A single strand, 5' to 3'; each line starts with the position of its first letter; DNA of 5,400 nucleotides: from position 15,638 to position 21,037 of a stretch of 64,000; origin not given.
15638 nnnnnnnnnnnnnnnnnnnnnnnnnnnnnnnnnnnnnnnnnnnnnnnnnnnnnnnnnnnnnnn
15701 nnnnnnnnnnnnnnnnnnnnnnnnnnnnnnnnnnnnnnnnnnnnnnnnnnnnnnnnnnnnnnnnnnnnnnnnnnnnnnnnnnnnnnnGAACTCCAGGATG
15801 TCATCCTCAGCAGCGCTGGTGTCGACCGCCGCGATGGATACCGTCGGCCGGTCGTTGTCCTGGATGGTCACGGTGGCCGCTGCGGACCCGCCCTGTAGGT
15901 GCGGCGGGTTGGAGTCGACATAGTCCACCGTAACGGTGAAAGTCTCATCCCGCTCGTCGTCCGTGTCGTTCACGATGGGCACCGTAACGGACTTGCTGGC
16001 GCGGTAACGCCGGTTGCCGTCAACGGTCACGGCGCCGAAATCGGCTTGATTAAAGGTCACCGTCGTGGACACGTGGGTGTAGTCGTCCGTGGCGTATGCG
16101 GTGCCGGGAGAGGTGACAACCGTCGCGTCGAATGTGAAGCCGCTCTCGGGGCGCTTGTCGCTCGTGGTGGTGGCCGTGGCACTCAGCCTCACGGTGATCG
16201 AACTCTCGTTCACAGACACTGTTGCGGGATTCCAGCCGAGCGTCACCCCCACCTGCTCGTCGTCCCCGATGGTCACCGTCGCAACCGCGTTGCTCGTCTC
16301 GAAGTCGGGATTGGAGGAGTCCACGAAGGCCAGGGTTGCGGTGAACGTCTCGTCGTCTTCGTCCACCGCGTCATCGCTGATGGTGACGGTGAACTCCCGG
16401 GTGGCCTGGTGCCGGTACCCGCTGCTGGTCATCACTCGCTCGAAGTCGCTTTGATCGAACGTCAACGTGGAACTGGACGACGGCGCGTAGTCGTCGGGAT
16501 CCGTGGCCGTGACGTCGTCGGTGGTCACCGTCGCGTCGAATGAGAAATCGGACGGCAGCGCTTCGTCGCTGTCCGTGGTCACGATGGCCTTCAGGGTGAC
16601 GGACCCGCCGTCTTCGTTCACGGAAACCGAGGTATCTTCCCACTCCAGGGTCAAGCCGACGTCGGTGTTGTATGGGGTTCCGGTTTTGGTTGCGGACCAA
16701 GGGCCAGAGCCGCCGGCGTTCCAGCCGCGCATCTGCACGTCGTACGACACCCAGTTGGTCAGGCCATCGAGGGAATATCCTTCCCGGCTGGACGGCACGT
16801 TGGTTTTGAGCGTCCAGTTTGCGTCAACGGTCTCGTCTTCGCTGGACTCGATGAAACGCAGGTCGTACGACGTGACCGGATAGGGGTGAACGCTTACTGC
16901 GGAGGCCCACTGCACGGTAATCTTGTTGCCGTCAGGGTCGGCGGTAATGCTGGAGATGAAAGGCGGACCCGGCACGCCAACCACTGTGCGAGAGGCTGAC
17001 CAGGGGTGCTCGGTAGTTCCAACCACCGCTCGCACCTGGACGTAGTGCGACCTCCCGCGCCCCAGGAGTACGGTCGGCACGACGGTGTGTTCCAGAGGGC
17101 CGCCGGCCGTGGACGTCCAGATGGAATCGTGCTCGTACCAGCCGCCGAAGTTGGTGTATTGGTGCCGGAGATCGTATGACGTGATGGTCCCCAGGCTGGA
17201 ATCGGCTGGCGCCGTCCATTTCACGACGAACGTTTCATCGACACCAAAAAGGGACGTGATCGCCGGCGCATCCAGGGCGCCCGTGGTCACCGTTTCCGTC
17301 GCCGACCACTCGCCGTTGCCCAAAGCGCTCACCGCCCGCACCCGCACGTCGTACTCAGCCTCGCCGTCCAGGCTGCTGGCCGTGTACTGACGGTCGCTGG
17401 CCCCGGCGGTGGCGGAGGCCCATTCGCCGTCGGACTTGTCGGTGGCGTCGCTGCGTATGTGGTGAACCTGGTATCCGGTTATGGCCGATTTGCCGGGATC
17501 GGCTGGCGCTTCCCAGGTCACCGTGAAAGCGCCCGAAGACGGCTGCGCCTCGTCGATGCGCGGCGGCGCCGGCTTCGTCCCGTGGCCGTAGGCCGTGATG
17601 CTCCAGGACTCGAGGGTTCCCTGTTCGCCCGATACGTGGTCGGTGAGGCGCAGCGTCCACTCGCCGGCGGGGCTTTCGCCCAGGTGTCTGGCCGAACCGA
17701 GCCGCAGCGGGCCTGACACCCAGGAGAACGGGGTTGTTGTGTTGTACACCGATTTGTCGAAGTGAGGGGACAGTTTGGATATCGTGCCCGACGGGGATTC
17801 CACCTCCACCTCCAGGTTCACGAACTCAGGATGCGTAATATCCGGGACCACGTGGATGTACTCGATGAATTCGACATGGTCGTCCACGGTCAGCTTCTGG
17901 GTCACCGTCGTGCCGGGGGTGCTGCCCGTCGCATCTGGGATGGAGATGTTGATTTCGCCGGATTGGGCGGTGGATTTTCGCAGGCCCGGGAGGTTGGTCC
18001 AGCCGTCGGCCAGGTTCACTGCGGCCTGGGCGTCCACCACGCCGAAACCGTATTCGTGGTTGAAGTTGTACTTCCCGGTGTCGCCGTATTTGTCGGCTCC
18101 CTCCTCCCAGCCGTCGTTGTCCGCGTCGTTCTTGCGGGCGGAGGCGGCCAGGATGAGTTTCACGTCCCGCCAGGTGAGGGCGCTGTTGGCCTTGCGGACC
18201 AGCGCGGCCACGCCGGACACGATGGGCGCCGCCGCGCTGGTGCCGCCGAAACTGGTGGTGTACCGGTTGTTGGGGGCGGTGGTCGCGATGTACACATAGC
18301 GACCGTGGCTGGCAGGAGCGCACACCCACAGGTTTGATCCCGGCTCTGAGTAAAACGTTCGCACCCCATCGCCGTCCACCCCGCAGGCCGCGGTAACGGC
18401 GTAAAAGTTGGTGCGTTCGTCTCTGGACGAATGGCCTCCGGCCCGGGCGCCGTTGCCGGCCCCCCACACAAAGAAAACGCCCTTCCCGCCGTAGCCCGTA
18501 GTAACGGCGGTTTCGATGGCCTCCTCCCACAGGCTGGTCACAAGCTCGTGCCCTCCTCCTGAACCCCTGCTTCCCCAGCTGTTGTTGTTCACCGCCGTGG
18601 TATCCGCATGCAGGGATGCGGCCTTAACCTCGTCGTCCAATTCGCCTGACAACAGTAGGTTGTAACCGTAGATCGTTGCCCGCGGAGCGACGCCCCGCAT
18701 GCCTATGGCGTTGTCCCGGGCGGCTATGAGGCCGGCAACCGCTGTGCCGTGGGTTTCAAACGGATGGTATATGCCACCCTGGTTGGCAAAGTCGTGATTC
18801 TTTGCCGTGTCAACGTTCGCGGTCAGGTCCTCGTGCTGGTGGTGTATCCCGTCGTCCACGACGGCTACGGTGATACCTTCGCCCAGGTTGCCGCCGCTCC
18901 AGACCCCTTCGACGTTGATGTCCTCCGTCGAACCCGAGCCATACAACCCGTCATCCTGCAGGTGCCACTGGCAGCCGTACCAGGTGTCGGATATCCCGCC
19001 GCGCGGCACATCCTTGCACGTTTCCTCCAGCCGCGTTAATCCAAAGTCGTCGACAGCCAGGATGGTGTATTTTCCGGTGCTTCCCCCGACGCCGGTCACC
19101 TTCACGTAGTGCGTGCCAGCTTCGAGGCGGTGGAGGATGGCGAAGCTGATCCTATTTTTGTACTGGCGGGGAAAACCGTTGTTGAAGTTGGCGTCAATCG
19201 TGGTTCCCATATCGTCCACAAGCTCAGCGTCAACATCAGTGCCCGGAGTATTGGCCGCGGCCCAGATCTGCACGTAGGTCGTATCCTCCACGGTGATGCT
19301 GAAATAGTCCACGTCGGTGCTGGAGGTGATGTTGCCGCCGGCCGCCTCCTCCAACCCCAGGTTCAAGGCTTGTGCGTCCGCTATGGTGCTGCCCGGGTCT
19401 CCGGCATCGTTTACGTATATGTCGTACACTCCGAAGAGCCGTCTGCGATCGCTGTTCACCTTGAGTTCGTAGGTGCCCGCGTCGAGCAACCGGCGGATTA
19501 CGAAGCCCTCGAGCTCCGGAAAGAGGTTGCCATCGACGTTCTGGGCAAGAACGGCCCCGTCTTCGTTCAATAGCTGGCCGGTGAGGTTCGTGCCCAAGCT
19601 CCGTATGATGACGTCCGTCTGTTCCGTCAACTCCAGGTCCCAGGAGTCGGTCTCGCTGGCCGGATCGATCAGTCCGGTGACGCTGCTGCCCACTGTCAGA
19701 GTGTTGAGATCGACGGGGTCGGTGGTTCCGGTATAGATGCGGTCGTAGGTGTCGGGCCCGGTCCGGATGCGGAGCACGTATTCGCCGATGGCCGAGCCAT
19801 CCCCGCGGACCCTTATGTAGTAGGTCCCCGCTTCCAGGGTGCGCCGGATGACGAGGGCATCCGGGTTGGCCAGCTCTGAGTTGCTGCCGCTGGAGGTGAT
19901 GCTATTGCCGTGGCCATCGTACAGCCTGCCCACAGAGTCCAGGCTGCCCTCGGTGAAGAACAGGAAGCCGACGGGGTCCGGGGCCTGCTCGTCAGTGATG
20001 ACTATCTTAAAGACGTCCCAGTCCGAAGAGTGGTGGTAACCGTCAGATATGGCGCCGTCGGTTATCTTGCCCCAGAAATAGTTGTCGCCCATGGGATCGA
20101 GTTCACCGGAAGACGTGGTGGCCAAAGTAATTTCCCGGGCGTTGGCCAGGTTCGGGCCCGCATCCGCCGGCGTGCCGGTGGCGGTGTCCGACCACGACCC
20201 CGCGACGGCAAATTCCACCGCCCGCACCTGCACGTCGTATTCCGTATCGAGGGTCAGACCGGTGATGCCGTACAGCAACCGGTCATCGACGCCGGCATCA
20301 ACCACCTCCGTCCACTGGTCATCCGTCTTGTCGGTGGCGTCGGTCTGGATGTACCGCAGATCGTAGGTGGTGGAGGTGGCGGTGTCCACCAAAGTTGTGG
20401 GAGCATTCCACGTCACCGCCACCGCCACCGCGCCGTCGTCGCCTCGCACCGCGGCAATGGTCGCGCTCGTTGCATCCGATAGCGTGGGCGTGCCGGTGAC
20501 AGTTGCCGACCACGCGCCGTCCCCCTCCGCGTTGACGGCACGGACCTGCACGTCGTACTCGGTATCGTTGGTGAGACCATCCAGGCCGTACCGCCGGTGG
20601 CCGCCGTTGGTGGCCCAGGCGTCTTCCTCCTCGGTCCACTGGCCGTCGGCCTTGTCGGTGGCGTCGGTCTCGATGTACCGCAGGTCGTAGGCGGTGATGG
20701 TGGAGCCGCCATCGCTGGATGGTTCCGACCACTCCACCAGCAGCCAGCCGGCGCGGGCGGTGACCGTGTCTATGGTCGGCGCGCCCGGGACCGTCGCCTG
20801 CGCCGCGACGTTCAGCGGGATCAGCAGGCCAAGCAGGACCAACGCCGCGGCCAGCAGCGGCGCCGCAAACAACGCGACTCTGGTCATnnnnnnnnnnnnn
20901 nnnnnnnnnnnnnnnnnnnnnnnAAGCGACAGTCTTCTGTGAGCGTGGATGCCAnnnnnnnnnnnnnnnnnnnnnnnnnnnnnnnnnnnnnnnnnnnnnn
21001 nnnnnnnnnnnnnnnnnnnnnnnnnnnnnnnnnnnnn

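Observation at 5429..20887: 15.5-kb gene: an apparently intact kexin-like S8 protease embedded N-terminal to 31 cadherin repeats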

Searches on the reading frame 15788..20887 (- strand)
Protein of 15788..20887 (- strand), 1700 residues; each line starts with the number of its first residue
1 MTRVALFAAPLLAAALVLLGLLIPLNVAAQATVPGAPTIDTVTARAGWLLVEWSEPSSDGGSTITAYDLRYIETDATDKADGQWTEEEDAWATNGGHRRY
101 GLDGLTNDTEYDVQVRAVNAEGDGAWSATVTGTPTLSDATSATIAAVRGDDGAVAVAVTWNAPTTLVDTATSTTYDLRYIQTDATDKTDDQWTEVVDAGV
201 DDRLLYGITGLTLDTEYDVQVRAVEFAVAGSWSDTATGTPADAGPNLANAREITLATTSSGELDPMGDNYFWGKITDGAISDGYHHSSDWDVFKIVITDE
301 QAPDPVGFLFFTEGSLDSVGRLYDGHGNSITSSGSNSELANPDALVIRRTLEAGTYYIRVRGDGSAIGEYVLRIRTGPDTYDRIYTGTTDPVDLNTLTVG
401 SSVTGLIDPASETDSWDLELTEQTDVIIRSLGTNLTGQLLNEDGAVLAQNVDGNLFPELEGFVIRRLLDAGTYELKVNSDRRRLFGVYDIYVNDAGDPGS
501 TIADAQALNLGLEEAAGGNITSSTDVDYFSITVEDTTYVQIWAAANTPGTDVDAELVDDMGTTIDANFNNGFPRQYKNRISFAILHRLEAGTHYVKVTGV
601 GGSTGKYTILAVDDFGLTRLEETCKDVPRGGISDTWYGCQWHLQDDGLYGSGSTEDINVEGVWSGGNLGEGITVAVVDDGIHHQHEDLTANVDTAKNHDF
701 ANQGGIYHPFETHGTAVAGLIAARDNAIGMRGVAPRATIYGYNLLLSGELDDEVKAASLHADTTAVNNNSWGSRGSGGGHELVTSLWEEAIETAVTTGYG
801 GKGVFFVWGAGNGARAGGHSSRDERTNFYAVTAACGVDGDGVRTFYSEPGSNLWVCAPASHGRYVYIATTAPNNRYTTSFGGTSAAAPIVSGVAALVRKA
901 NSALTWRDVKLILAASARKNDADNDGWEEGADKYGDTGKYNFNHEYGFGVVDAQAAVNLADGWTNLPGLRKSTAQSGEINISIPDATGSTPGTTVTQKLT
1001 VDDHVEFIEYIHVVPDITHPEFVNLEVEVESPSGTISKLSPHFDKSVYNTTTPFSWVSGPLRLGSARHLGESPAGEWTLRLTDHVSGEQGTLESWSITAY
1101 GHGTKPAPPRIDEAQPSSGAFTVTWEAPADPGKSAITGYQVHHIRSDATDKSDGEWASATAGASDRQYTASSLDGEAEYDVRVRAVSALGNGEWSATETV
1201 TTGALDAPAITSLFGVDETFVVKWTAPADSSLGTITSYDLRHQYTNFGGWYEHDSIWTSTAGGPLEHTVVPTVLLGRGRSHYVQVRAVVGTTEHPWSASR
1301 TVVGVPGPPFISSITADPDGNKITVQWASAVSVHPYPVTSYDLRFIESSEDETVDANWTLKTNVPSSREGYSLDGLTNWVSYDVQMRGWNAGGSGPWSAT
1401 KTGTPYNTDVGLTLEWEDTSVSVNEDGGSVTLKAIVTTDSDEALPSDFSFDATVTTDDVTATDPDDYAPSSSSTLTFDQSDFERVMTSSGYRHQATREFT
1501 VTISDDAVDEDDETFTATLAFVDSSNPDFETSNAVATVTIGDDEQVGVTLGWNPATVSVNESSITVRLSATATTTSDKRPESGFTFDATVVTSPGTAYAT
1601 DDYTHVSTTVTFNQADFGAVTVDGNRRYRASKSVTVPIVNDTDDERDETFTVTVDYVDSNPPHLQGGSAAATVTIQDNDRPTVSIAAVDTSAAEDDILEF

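Call 4: search_protein_families(library=pfam, proteins=[window:15788-20887:-], max_evalue=0.01)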
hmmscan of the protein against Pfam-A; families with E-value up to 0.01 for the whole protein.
window:15788-20887:- (1700 aa): 8 families
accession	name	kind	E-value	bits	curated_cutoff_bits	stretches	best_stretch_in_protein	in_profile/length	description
PF00082.27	Peptidase_S8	-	2e-40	139.4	21.8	1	669-949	1-288/288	Subtilase family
PF00041.27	fn3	-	2e-38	130.9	25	4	44-132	11-83/84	Fibronectin type III domain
PF01483.27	P_proprotein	-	8.4e-15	55.1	21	1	1009-1098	2-85/86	Proprotein convertase P-domain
PF25059.1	FN3_DSCAM-DSCAML_C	-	3.2e-12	47.1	39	0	58-127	14-74/89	DSCAM/DSCAML C-terminal Fn3-like domain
PF03160.20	Calx-beta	-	1.1e-11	45.3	27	2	1413-1543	7-118/119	Calx-beta domain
PF04151.21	PPC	-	2.1e-06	28.9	25.9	1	525-599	1-70/70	Bacterial pre-peptidase C-terminal domain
PF25788.1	Ig_Rha78A_N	-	1e-05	26.2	27.4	1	1122-1206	21-105/105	Rha78A-like, N-terminal immunoglobulin domain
PF16656.11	Pur_ac_phosph_N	-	0.0044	18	30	1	50-131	16-90/93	Purple acid Phosphatase, N-terminal domain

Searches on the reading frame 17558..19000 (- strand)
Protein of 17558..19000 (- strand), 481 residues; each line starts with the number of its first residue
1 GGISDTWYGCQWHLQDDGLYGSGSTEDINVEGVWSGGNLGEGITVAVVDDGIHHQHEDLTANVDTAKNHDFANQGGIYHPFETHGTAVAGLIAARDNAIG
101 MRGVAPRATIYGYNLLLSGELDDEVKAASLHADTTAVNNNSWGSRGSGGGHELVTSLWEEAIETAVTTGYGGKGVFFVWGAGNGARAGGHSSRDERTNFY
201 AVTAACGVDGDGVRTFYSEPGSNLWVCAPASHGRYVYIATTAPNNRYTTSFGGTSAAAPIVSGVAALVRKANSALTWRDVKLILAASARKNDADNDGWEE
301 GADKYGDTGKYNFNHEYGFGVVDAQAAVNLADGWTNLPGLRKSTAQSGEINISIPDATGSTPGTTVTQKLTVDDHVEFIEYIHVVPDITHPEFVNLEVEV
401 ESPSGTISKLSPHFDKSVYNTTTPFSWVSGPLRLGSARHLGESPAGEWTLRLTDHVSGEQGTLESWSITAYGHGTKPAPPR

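Call 9: search_solved_structures(query=window:17558-19000:-, show_alignments=3)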
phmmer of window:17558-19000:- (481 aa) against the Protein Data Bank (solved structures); distinct sequences matched with E-value up to 0.001: 108 (the best 60 are shown).
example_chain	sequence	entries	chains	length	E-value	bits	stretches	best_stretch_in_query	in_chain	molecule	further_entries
1r64_A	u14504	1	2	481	1.2e-47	166.1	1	3-474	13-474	Kexin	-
2id4_A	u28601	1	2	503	1.4e-47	165.9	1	3-474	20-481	Kexin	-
1ot5_A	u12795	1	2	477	1.6e-47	165.8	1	3-474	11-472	Kexin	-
1p8j_A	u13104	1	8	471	5.4e-46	160.7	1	20-473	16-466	Furin precursor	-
6yd3_A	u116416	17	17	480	4.1e-45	157.8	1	20-479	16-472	Furin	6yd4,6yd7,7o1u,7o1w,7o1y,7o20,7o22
4omc_A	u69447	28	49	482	4.2e-45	157.7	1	20-479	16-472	Furin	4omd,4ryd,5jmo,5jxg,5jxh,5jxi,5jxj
4z2a_A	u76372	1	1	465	1.7e-44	155.8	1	20-472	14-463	Furin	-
7lcu_A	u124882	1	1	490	1.9e-44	155.5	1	20-473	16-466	Furin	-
3hjr_A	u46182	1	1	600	4.9e-31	111.3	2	11-230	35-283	Extracellular serine protease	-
3wqb_A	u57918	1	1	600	1.5e-30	109.7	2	11-230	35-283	Extracellular serine protease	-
1sbi_A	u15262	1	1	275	2e-18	69.7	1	28-278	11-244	SUBTILISIN 8397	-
1sbh_A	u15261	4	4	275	2.3e-18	69.5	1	28-274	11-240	SUBTILISIN 8397+1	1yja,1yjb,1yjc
1s01_A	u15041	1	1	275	5.4e-18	68.3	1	28-278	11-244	Subtilisin BPN'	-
1a2q_A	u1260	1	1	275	2e-17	66.4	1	28-278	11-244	SUBTILISIN BPN'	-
1aqn_A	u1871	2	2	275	3e-17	65.9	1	28-278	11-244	SUBTILISIN 8324 | SUBTILISIN BPN'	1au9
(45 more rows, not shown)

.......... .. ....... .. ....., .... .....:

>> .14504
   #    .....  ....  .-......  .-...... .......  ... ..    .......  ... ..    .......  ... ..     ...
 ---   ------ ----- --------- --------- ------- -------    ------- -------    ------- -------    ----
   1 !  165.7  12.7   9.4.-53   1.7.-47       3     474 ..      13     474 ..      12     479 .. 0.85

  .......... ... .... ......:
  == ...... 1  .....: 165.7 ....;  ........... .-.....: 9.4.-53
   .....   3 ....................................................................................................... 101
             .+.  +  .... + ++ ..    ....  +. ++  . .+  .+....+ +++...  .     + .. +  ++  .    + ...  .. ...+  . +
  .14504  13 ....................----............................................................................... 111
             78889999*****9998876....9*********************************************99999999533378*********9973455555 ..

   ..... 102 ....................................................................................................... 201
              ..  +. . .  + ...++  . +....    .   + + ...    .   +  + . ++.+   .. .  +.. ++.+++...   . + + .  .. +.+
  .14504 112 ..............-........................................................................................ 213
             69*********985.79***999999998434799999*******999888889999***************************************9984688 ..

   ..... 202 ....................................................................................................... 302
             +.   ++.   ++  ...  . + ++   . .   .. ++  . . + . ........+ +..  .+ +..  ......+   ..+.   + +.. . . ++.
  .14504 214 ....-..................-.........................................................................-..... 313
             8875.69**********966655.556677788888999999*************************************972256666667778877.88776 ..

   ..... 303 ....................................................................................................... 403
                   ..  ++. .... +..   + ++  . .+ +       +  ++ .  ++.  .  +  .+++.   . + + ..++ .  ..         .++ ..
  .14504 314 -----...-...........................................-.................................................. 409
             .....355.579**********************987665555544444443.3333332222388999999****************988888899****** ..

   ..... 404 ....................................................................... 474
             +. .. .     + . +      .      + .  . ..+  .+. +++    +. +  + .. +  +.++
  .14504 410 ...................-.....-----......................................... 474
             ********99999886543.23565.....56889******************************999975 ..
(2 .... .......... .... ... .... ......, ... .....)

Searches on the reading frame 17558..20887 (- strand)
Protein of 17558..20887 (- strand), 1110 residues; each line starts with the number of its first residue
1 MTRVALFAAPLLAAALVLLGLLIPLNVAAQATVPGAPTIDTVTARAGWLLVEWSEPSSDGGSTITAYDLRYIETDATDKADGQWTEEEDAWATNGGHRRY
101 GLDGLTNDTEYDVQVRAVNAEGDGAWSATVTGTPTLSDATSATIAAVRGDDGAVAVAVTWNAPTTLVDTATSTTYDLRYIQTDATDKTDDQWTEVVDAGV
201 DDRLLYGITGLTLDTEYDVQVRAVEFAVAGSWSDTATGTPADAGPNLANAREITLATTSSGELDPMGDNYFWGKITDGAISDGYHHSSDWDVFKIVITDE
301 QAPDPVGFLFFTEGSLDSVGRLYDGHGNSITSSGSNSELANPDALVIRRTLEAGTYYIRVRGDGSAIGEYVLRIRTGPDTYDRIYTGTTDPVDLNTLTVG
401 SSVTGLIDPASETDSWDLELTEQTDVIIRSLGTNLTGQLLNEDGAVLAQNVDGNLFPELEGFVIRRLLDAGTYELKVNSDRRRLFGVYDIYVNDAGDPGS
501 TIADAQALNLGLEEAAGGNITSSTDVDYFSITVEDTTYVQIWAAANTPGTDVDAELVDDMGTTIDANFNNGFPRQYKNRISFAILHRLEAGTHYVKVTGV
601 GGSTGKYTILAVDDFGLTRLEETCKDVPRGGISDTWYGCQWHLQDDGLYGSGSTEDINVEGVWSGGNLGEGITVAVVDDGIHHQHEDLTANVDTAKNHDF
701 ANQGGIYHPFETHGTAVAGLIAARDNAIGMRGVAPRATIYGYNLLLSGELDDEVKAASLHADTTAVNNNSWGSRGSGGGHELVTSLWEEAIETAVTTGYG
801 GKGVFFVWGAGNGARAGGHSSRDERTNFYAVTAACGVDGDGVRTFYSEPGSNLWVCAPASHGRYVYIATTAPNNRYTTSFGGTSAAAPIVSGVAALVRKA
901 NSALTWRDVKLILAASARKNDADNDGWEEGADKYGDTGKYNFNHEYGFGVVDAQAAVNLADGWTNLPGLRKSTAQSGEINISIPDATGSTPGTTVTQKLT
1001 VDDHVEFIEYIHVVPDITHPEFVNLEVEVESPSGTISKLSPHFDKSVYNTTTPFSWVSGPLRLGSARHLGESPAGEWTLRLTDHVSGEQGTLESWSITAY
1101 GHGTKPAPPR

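Call 81: search_protein_families(library=ncbifam, proteins=[window:17558-20887:-], max_evalue=0.001)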
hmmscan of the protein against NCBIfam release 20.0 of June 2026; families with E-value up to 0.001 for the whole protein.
window:17558-20887:- (1110 aa): 4 families
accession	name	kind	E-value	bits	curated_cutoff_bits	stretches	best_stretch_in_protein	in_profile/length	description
TIGR03921.1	T7SS_mycosin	equivalog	1.8e-28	99.7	278.75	2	659-739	3-79/353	type VII secretion-associated serine protease mycosin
NF045522.1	MXAN_2561_fam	equivalog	3.6e-11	43.1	150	1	31-137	166-261/304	MXAN_2561 family MXYO-CTERM-anchored protein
NF033595.1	denti_PrtP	equivalog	1.1e-07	30.8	300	1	831-1003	390-546/606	dentilisin complex serine proteinase subunit PrtP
NF042956.1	IteS_antiphage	equivalog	0.00027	19.3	900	0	867-899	479-510/747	S8 family anti-phage peptidase IteS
